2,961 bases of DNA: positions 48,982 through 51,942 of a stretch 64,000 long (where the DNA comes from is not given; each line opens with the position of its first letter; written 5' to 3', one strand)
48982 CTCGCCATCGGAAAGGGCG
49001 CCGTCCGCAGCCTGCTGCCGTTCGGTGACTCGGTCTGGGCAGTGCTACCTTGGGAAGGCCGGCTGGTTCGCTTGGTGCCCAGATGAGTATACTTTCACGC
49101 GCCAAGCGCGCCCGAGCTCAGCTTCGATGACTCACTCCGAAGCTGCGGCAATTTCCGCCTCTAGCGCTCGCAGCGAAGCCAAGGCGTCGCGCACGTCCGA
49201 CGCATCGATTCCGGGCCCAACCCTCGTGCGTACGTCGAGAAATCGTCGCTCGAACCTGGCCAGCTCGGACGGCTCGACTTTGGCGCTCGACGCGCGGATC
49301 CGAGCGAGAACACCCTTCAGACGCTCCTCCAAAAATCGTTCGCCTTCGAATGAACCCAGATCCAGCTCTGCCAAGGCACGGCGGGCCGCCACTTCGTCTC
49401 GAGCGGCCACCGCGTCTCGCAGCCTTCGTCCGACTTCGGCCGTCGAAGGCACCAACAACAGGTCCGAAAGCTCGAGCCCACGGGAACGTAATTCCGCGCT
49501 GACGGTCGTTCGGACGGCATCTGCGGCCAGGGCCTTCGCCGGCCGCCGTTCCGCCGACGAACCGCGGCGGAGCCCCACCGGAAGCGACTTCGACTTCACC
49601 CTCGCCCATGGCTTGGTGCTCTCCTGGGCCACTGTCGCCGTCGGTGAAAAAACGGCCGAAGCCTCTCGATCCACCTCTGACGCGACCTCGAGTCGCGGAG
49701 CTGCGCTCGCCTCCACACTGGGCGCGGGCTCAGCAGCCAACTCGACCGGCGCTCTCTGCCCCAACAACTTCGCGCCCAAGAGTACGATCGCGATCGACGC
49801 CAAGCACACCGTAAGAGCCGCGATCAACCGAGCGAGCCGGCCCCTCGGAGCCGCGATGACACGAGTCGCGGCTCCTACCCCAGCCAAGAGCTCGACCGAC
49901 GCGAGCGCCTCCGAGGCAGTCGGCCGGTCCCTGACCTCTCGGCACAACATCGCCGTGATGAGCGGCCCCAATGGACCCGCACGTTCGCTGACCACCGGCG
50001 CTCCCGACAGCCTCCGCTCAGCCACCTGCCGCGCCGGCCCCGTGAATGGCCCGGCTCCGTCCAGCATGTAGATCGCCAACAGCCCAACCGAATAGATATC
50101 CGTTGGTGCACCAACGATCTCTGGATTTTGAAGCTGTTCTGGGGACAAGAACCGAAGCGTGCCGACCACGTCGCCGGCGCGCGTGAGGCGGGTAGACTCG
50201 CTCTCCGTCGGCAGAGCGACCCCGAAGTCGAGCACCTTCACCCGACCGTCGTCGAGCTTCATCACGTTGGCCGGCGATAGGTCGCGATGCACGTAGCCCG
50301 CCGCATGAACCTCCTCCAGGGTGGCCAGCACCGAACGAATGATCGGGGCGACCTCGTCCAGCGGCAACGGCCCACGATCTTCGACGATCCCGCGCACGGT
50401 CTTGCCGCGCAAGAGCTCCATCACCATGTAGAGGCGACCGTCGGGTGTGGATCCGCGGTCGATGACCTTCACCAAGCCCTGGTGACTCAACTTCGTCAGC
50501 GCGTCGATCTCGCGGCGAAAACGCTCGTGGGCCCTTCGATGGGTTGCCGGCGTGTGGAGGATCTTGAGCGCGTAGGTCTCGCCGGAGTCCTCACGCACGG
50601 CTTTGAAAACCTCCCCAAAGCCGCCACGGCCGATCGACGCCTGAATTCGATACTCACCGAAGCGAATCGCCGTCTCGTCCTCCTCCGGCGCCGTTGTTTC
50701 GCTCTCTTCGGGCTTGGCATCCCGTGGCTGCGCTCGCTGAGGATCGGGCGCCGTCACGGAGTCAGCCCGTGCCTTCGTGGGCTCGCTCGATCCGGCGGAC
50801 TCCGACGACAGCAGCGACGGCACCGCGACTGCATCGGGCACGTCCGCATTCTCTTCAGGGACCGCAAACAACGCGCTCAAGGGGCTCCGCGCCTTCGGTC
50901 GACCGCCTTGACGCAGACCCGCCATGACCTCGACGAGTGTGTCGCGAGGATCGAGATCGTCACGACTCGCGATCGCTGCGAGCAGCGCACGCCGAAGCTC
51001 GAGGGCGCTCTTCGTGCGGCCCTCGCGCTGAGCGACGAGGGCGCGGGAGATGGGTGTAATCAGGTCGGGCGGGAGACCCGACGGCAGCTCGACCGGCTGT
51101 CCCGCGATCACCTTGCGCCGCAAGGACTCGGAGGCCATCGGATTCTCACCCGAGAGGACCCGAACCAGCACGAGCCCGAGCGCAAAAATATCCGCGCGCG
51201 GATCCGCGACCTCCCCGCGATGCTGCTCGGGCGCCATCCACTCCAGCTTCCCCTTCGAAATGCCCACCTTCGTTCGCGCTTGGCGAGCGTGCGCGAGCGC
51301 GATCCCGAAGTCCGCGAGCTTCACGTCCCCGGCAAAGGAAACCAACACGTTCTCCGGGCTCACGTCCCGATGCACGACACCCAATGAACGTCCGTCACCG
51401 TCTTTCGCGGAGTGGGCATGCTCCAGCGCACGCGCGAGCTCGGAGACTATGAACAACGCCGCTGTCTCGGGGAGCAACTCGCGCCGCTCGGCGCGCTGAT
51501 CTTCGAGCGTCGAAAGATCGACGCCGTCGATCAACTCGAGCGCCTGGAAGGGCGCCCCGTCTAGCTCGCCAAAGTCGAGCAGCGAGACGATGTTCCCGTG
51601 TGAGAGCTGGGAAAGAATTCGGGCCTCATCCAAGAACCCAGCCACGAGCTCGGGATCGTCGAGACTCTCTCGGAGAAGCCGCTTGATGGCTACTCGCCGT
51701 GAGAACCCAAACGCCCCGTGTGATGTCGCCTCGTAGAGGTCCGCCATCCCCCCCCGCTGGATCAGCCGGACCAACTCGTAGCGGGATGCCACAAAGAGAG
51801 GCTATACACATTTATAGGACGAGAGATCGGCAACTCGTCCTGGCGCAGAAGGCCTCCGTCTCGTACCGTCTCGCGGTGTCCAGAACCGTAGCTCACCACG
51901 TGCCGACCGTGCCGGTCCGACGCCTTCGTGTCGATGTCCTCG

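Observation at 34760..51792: Integrase-free cassette array delimited by repeated 3' ends of a Ser/Thr kinase gene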

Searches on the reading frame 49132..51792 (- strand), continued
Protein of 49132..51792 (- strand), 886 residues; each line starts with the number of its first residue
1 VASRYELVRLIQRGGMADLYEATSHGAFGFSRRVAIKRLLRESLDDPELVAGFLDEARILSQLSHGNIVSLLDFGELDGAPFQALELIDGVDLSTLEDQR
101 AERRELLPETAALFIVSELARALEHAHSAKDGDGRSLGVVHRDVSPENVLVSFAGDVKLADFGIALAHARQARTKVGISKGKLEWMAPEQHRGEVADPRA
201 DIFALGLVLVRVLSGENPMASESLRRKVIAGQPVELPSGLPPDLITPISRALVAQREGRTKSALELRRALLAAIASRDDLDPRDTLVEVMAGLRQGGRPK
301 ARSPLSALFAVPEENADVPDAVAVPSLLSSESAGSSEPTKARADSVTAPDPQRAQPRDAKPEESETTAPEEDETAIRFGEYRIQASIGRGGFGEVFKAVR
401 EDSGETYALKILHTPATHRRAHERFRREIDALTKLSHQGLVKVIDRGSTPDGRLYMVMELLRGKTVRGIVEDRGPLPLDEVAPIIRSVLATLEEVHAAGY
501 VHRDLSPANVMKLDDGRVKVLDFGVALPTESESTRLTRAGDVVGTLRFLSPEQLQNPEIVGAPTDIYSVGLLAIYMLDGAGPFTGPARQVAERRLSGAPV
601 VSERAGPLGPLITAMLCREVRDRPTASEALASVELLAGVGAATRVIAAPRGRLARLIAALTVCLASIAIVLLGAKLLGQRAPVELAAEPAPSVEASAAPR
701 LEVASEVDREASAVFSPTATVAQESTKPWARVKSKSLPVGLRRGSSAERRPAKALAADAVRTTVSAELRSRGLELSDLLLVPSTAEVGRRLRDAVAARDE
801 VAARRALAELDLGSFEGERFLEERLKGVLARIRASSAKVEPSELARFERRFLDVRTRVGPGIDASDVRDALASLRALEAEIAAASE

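Call 45: find_encoding_contigs(protein=P0019, flank=10000, max_places=2)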
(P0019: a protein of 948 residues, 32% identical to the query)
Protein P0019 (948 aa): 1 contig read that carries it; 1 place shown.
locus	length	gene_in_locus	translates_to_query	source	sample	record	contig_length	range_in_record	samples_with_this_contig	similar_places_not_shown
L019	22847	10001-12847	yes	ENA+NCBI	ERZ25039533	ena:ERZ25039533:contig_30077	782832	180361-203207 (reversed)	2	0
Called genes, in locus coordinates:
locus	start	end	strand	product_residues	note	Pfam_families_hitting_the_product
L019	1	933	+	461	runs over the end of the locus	PF13646:HEAT_2 (faint)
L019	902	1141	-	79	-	-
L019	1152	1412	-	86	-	-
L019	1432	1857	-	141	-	-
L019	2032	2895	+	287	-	-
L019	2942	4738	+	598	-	PF00501:AMP-binding, PF23562:AMP-binding_C_3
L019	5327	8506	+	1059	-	-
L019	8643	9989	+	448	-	PF16697:Yop-YscD_cpl, PF00498:FHA, PF00158:Sigma54_activat, PF14532:Sigma54_activ_2, PF07728:AAA_5 (weak), PF25601:AAA_lid_14, PF02954:HTH_8 (weak)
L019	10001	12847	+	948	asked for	PF00069:Pkinase, PF01636:APH (faint), PF07714:PK_Tyr_Ser-Thr, PF03109:ABC1 (faint), PF17667:Pkinase_fungal (faint), PF00069:Pkinase, PF07714:PK_Tyr_Ser-Thr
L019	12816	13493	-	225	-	-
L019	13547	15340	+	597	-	-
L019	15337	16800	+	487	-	PF13516:LRR_6 (faint), PF12799:LRR_4 (faint), PF13855:LRR_8 (faint), PF00560:LRR_1 (faint)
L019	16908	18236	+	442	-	PF00180:Iso_dh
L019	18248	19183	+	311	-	PF00056:Ldh_1_N, PF02056:Glyco_hydro_4 (faint), PF02866:Ldh_1_C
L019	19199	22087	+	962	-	PF07690:MFS_1, PF03219:TLC, PF13513:HEAT_EZ (faint), PF01602:Adaptin_N (faint), PF02985:HEAT (faint), PF12717:Cnd1 (faint), PF13646:HEAT_2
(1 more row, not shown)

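Call 62: find_encoding_contigs(protein=P0009, flank=10000, max_places=6)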
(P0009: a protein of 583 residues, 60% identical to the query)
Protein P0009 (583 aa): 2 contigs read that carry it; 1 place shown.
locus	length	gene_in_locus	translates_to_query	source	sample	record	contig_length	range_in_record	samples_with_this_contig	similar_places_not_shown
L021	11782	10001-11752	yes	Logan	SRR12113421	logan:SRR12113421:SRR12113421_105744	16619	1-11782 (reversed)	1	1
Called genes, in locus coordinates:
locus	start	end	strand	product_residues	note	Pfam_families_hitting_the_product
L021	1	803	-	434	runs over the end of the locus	PF00501:AMP-binding, PF13193:AMP-binding_C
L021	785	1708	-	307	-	PF21508:MenC_N, PF13378:MR_MLE_C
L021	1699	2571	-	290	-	PF01040:UbiA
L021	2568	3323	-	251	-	PF00561:Abhydrolase_1, PF12146:Hydrolase_4, PF12697:Abhydrolase_6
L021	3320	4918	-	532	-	PF02776:TPP_enzyme_N, PF16582:TPP_enzyme_M_2 (weak), PF02775:TPP_enzyme_C (weak)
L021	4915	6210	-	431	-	PF00425:Chorismate_bind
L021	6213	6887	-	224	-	PF01209:Ubie_methyltran, PF13489:Methyltransf_23, PF12847:Methyltransf_18 (weak), PF13847:Methyltransf_31, PF08241:Methyltransf_11, PF08242:Methyltransf_12, PF13649:Methyltransf_25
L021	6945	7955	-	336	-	PF00793:DAHP_synth_1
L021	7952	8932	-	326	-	PF00348:polyprenyl_synt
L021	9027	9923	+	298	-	PF00378:ECH_1, PF16113:ECH_2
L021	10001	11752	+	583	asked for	PF00069:Pkinase, PF07714:PK_Tyr_Ser-Thr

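Call 91: find_encoding_contigs(protein=P0003, flank=10000, max_places=1)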
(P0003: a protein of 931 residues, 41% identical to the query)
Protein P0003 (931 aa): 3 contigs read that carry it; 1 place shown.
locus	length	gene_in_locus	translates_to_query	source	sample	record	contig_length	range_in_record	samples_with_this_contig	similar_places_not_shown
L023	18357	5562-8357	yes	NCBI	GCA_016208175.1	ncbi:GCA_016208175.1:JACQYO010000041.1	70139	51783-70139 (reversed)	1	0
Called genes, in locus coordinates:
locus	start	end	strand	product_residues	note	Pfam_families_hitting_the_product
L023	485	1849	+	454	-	-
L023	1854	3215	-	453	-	-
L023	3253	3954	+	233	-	-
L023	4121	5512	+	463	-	PF16697:Yop-YscD_cpl, PF00498:FHA, PF00158:Sigma54_activat, PF14532:Sigma54_activ_2, PF07728:AAA_5, PF25601:AAA_lid_14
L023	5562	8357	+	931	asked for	PF00069:Pkinase, PF01636:APH (faint), PF07714:PK_Tyr_Ser-Thr, PF03109:ABC1 (faint), PF17667:Pkinase_fungal (faint), PF00069:Pkinase, PF07714:PK_Tyr_Ser-Thr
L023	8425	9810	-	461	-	-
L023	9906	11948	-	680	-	PF00072:Response_reg, PF01590:GAF, PF13185:GAF_2, PF02518:HATPase_c, PF00072:Response_reg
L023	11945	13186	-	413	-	PF00512:HisKA, PF02518:HATPase_c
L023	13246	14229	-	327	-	PF22396:DUF6976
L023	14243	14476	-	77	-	-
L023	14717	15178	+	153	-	-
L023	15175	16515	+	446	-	PF00072:Response_reg, PF00158:Sigma54_activat, PF14532:Sigma54_activ_2, PF07728:AAA_5, PF25601:AAA_lid_14, PF02954:HTH_8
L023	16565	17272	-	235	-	-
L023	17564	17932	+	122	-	-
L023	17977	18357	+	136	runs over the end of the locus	-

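Call 92: find_encoding_contigs(protein=P0005, flank=10000, max_places=1)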
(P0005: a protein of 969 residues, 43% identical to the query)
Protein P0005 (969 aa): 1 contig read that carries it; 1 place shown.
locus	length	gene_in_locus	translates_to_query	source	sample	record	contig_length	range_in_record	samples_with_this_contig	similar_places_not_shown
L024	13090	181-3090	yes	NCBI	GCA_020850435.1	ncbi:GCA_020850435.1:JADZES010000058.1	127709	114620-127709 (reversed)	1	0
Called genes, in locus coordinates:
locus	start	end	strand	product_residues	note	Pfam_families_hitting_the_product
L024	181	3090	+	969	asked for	PF00069:Pkinase, PF07714:PK_Tyr_Ser-Thr, PF03109:ABC1 (faint), PF17667:Pkinase_fungal (faint), PF00069:Pkinase, PF07714:PK_Tyr_Ser-Thr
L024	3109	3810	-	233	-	-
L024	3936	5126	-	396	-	PF00108:Thiolase_N, PF02803:Thiolase_C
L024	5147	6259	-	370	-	PF00155:Aminotran_1_2, PF01041:DegT_DnrJ_EryC1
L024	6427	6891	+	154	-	-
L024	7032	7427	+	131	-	-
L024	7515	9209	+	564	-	PF00390:malic, PF03949:Malic_M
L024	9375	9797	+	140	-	-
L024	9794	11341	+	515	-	-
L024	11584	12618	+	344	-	-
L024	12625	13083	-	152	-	-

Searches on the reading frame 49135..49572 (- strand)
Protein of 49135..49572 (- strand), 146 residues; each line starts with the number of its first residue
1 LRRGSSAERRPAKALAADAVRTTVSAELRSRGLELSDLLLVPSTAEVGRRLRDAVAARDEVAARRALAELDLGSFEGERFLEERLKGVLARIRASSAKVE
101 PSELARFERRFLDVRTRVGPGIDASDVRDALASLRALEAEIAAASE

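Call 61: search_protein_representatives(protein=window:49135-49572:-)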
Query: 146 residues. Proteins with E-value up to 0.001 (for the whole library): 7; up to 1e-10: 2; up to 1e-30: 1. The best 7 are listed.
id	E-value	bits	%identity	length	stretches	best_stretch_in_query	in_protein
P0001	7.7e-71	252.3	99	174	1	8-146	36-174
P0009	3.6e-18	82.3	48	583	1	14-141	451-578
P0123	6.2e-10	55.7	45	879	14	54-78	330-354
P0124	5.4e-06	43.0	36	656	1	27-145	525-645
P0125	9.3e-06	42.2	36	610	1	8-144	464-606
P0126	2.6e-05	40.8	33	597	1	10-141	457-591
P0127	6.5e-05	39.4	34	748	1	9-139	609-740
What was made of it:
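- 49132..51792 (-): Intact tandem Ser/Thr protein kinase (886 aa): two kinase domains, one TM helix (about aa 655-680), then a C-terminal all-helical domain, the 'tail'. The tail has homologues at the C-termini of other kinases (P0009 at 48% identity, call 61).
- Tried and rejected: The exhaustive HMMER search then showed that the tail is a real domain family (call 61).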

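Call 87: predict_structure(alignment_id=A1)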
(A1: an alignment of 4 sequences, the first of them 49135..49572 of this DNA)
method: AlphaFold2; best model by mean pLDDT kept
length: 146 residues; sequences in the alignment: 4
mean_pLDDT: 90.4   pTM: 0.80
mean pLDDT of the five models: 90.4, 89.5, 87.9, 82.7, 79.0
residues with pLDDT >= 90: 123; 70-90: 6; 50-70: 8; < 50: 9
segments of 3 or more residues with pLDDT < 50: 1-9
pLDDT, mean of each block of 10 residues (from residue 1): 45 64 95 96 97 96 96 93 98 96 98 96 96 98 93
secondary structure, 60 per line:
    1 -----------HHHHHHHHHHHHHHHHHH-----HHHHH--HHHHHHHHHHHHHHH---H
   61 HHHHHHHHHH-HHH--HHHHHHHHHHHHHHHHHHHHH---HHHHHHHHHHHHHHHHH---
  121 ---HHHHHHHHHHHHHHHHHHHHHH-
elements in order: H12-29 H35-39 H42-56 H60-70 H77-97 H101-117 H124-145

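Call 89: fold_search(model_id=the predicted structure, library=pdb)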
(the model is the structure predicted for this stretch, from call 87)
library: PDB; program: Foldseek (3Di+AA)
matches with E <= 10: 91; with E <= 0.001: 0
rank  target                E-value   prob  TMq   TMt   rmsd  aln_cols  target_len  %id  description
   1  8vam_D                4.4e-01  0.33  0.29  0.14  14.1       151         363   19  Structure of the E. coli clamp loader bound to the beta clamp in a Semi-Open conformation (released 2024-03-27)
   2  8vap_C                6.7e-01  0.35  0.29  0.14  11.8       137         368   20  Structure of the E. coli clamp loader bound to the beta clamp in a Fully-Open conformation (released 2024-03-27)
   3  8van_B                7.4e-01  0.33  0.27  0.14  10.3       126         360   17  Structure of the E. coli clamp loader bound to the beta clamp in an Initial-Binding conformation (released 2024-03-27)
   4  8vap_D                7.4e-01  0.30  0.28  0.14  11.7       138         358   20  Structure of the E. coli clamp loader bound to the beta clamp in a Fully-Open conformation (released 2024-03-27)
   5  8giy_D                1.4e+00  0.25  0.29  0.15   9.7       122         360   17  E. coli clamp loader with closed clamp (released 2024-03-27)
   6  3glg_G                1.4e+00  0.21  0.28  0.13  12.0       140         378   14  Crystal Structure of a Mutant (gammaT157A) E. coli Clamp Loader Bound to Primer-Template DNA (released 2009-05-26)
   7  8gj0_D                1.5e+00  0.16  0.28  0.14  11.1       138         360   20  E. coli clamp loader with open clamp on primed template DNA (form 1) (released 2024-03-27)
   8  4k0d_B                1.5e+00  0.13  0.23  0.24  16.1       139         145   22  Periplasmic sensor domain of sensor histidine kinase, Adeh_2942 (released 2013-06-12)
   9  4kjm_A                1.6e+00  0.21  0.28  0.32  10.1       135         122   12  Crystal structure of the Staphylococcus aureus protein (NP_646141.1, domain 3912-4037) similar to streptococcal adhesi (released 2013-05-29)
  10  8vaq_C                1.6e+00  0.16  0.29  0.14  12.5       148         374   18  Structure of the E. coli clamp loader bound to the beta clamp in a Closed-DNA1 conformation (released 2024-03-27)
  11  6rjx                  1.7e+00  0.23  0.33  0.31  12.3       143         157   11  Crystal structure of the N-terminal domain of Lyme disease agent Borrelia burgdorferi major virulence factor BB0323 (nat (released 2019-09-11)
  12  8gj0_B                1.8e+00  0.18  0.29  0.14  10.9       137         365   20  E. coli clamp loader with open clamp on primed template DNA (form 1) (released 2024-03-27)
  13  2oer_A                1.8e+00  0.16  0.29  0.25  13.2       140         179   22  Probable Transcriptional Regulator from Pseudomonas aeruginosa (released 2007-01-30)
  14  8vam_C                1.8e+00  0.20  0.29  0.14  11.6       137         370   18  Structure of the E. coli clamp loader bound to the beta clamp in a Semi-Open conformation (released 2024-03-27)
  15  8var_B                1.9e+00  0.18  0.28  0.14  10.8       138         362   19  Structure of the E. coli clamp loader bound to the beta clamp in a Closed-DNA2 conformation (released 2024-03-27)
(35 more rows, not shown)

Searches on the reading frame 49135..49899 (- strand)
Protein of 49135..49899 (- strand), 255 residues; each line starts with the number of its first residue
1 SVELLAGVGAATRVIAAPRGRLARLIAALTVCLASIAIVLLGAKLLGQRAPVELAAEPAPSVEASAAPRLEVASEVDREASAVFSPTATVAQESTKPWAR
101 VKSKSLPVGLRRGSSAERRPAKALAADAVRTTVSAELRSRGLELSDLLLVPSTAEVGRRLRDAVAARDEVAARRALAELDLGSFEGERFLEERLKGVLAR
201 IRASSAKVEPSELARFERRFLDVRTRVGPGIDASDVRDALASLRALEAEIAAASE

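Call 12: find_homologous_proteins(query=window:49135-49872:-, max_evalue=0.001)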
Query seq(246 aa) (246 aa): 1 proteins with E <= 0.001 among 8000 candidates.
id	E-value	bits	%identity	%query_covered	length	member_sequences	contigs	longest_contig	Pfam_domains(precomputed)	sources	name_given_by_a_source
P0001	1.0e-69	253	86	67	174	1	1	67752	-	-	-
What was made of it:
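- Tried and rejected: The first word-indexed search with the tail alone found only the orphan-B ORF (call 12).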

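Call 14: find_encoding_contigs(protein=P0001, flank=10000, max_places=10)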
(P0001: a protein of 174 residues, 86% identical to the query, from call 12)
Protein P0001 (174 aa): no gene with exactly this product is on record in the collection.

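Call 29: search_solved_structures(query=window:49135-49899:-, max_evalue=10)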
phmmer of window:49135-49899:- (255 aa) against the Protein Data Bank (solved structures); distinct sequences matched with E-value up to 10: 0.
